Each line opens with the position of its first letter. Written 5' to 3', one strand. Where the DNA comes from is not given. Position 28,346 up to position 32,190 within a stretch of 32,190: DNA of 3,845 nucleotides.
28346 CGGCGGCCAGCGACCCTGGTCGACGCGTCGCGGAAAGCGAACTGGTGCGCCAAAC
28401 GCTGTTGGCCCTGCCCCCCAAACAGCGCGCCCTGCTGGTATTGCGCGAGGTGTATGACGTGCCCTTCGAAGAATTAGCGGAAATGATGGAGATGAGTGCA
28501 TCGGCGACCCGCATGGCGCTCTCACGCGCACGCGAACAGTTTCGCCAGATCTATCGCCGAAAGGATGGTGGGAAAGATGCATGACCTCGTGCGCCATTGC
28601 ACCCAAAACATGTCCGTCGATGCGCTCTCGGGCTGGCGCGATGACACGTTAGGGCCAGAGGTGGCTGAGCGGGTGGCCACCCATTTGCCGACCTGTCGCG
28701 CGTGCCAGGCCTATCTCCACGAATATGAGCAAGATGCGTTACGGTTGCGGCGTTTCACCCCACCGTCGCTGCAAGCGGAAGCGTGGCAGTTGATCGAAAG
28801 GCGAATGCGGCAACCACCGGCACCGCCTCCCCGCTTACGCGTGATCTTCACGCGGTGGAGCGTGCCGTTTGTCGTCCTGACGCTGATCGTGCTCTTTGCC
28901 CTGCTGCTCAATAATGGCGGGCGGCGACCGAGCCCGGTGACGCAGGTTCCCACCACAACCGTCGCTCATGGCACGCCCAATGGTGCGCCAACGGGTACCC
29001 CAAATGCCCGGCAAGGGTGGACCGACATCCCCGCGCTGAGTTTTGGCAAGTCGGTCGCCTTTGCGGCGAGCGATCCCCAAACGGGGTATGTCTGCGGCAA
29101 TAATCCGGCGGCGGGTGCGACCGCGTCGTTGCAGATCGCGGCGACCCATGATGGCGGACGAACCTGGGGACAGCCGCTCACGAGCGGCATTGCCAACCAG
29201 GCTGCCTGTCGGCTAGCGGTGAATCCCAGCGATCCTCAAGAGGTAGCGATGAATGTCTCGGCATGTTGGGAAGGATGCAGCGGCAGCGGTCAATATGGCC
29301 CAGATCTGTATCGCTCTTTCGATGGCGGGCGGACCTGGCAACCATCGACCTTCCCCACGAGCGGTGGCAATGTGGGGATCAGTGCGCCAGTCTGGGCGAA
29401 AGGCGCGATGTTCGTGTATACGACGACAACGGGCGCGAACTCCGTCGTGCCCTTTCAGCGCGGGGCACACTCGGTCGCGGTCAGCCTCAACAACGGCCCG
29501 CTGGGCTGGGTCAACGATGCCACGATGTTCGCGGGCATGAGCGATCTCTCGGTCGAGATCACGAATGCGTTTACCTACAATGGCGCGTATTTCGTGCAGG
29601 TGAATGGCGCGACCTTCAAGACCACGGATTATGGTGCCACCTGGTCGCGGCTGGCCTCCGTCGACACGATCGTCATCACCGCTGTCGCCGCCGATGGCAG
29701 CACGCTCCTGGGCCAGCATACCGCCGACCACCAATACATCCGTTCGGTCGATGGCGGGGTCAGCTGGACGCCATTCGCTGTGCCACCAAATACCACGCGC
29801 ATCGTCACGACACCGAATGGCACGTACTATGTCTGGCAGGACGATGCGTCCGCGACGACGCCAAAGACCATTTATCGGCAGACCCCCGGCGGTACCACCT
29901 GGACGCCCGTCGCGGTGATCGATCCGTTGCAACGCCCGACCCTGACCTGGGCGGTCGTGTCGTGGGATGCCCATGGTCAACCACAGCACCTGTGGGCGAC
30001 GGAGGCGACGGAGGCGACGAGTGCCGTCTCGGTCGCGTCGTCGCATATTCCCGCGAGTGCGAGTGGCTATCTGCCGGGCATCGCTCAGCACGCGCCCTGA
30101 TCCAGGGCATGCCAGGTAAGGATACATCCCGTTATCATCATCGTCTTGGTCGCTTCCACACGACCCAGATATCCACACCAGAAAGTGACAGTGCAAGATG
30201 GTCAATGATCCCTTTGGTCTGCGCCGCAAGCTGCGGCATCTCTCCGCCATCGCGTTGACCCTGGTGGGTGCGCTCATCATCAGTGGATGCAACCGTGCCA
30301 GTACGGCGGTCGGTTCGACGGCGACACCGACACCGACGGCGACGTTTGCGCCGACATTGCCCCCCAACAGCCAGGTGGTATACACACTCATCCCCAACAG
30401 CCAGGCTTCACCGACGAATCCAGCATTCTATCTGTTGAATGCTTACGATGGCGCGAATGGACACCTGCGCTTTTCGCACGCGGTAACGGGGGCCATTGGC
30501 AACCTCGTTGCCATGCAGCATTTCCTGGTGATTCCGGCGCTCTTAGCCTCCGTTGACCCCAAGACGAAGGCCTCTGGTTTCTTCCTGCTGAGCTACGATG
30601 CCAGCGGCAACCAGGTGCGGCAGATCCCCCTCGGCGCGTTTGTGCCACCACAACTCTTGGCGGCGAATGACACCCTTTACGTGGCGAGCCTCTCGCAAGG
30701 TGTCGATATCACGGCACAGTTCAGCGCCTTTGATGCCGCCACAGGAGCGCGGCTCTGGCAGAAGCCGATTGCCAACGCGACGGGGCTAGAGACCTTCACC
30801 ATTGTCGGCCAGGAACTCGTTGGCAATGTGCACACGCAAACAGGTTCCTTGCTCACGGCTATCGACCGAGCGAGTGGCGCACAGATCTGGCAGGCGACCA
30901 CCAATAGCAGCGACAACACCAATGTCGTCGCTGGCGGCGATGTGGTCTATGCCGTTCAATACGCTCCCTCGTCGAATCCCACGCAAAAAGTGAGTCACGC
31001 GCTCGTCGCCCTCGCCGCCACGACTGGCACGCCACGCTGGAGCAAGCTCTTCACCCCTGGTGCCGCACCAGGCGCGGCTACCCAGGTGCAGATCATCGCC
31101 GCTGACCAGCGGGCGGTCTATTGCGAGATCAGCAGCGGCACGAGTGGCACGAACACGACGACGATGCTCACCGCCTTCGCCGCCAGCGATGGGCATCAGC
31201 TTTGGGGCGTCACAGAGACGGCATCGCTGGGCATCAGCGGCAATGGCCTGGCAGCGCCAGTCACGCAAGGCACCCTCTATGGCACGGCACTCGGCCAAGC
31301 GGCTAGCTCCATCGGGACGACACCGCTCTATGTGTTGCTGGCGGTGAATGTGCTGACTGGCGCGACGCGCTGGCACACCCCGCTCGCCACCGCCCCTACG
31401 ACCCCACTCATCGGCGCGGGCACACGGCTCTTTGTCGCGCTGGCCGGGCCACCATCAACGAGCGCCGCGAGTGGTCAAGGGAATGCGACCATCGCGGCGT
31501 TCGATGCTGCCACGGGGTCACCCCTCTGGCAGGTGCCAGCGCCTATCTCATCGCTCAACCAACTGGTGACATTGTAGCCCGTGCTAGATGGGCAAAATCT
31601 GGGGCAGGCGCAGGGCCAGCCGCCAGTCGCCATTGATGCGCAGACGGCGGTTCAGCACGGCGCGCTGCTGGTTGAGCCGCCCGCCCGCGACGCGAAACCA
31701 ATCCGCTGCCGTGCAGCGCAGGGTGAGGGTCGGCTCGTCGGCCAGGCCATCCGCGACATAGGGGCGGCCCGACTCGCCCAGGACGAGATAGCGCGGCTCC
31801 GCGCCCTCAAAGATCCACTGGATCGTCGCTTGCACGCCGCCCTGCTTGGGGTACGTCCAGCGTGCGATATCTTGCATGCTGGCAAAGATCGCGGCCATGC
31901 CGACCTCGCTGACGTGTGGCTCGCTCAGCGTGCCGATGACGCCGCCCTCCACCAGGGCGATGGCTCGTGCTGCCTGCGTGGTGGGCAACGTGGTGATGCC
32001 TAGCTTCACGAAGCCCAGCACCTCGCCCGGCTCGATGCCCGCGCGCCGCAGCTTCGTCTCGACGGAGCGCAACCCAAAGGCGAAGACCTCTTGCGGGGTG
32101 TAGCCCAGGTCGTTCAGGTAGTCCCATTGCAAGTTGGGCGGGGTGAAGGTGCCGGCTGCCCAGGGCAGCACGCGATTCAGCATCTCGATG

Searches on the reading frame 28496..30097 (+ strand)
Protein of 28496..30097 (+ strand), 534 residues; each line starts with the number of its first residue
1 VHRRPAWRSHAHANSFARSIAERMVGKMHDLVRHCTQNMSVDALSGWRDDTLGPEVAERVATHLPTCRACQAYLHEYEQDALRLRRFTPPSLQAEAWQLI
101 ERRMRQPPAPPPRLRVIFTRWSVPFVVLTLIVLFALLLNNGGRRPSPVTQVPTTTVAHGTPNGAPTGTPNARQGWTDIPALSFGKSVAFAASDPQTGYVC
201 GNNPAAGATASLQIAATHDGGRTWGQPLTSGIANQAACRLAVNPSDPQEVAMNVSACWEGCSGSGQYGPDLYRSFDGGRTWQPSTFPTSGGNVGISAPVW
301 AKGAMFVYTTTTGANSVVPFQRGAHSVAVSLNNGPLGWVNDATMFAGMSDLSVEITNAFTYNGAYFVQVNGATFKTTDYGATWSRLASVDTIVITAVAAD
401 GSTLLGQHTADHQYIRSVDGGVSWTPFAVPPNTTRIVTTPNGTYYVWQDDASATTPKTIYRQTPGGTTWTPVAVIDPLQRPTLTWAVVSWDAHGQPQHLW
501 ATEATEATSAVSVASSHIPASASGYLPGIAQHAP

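Call 78: search_protein_families(library=pfam, proteins=[window:28496-30097:+], max_evalue=0.00001)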
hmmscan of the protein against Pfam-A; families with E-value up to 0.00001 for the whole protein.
window:28496-30097:+ (534 aa): 2 families
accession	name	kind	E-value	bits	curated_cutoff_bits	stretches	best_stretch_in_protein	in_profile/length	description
PF02012.26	BNR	-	7.1e-07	28.7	27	0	272-283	1-12/12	BNR/Asp-box repeat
PF15902.12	Sortilin-Vps10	-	9.1e-07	28.4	33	0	208-283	41-111/446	Sortilin, neurotensin receptor 3,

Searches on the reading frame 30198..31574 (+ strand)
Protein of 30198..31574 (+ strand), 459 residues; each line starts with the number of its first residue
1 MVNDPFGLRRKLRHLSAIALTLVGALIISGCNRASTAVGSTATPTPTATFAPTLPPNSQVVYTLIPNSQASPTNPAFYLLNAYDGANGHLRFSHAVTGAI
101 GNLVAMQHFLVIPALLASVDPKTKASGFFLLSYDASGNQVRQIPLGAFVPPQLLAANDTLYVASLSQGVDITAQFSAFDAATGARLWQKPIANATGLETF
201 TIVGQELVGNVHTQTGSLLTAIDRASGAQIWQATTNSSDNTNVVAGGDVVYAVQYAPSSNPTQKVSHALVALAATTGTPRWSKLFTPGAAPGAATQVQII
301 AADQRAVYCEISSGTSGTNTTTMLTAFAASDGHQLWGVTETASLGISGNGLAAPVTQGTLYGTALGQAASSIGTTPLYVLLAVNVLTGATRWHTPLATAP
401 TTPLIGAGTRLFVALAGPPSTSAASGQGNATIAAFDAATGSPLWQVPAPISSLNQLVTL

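Call 79: search_protein_families(library=pfam, proteins=[window:30198-31574:+], max_evalue=0.00001)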
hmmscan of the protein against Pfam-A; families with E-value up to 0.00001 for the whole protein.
window:30198-31574:+ (459 aa): 2 families
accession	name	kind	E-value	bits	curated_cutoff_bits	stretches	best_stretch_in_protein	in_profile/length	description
PF13360.13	PQQ_2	-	3.4e-21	76.4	27.6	2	218-455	4-202/233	Outer membrane protein assembly factor BamB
PF01011.28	PQQ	-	2.5e-06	26.9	26.7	0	364-453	483-581/595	Glucose/ethanol/alcohol dehydrogenase, beta-propeller domain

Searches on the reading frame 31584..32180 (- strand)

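Call 79: search_protein_families(library=pfam, proteins=[window:31584-32180:-], max_evalue=0.00001)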
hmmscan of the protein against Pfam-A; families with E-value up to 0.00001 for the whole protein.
window:31584-32180:- (198 aa): 1 family
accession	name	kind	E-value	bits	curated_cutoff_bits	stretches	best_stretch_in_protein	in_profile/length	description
PF02036.22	SCP2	-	1e-09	39.1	21.3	1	109-196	12-100/101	SCP-2 sterol transfer family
